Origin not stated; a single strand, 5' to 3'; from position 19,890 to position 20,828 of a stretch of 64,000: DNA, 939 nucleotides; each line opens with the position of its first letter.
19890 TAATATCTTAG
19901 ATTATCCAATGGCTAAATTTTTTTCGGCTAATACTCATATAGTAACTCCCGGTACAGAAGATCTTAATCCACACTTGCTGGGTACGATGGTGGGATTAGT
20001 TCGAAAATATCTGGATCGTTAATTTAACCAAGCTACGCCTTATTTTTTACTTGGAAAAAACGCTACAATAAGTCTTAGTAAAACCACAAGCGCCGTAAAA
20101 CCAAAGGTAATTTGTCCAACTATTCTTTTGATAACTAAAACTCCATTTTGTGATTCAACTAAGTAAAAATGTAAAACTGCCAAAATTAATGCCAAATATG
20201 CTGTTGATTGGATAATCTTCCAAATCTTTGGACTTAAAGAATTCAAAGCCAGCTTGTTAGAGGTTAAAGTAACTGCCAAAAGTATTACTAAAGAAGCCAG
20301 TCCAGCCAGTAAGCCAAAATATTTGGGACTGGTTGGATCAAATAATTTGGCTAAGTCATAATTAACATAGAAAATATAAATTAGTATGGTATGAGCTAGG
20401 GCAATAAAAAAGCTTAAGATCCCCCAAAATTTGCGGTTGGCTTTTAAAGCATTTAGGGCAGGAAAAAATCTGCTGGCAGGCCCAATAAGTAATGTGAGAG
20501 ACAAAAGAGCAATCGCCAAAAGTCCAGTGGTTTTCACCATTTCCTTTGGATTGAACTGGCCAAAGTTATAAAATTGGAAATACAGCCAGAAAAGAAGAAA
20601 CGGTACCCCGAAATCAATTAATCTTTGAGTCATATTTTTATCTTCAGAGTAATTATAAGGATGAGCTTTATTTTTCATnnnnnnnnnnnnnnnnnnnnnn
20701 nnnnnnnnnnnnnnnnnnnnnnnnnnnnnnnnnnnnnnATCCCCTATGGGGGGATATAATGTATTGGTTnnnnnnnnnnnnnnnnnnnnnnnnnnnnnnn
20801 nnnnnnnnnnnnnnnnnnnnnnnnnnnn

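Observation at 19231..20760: Two near-identical GC-palindrome operators embedded in perfect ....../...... promoters with leaderless start codons, a CsoR regulon candidate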

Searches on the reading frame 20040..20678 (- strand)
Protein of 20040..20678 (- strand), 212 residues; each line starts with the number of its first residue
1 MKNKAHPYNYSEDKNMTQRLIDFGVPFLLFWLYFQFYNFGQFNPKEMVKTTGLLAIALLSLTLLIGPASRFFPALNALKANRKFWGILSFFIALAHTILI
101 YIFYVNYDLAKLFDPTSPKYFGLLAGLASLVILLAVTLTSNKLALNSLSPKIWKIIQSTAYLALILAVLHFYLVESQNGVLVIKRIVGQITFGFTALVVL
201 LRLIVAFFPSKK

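Call 3: search_protein_families(library=pfam, proteins=[window:20040-20636:-], max_evalue=0.01)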
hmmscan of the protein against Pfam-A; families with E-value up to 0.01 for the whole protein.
window:20040-20636:- (198 aa): 1 family
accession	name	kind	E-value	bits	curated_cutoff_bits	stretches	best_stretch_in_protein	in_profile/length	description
PF01794.25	Ferric_reduct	-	5.3e-11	43.1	28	1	37-154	1-121/121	Ferric reductase like transmembrane component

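Call 12: search_protein_families(library=ncbifam, proteins=[window:20040-20636:-], max_evalue=0.01)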
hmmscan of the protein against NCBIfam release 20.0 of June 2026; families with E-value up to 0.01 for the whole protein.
window:20040-20636:- (198 aa): 2 families
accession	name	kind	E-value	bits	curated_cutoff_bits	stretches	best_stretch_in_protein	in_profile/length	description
NF003831.1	PRK05419.1-2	equivalog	2.6e-14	53.2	130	1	13-159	22-166/212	protein-methionine-sulfoxide reductase heme-binding subunit MsrQ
NF040998.1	MamZ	equivalog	1.6e-10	40.1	650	1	41-165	477-600/633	magnetosome biogenesis transporter MamZ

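Call 73: search_protein_families(library=pfam, proteins=[window:20040-20678:-], max_evalue=0.01)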
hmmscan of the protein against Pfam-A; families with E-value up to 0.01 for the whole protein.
window:20040-20678:- (212 aa): 2 families
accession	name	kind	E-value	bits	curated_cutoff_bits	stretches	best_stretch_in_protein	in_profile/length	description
PF01794.25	Ferric_reduct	-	6e-11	42.9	28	1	51-168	1-121/121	Ferric reductase like transmembrane component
PF06166.18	DUF979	-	0.0079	15.9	26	1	29-198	32-201/307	Protein of unknown function (DUF979)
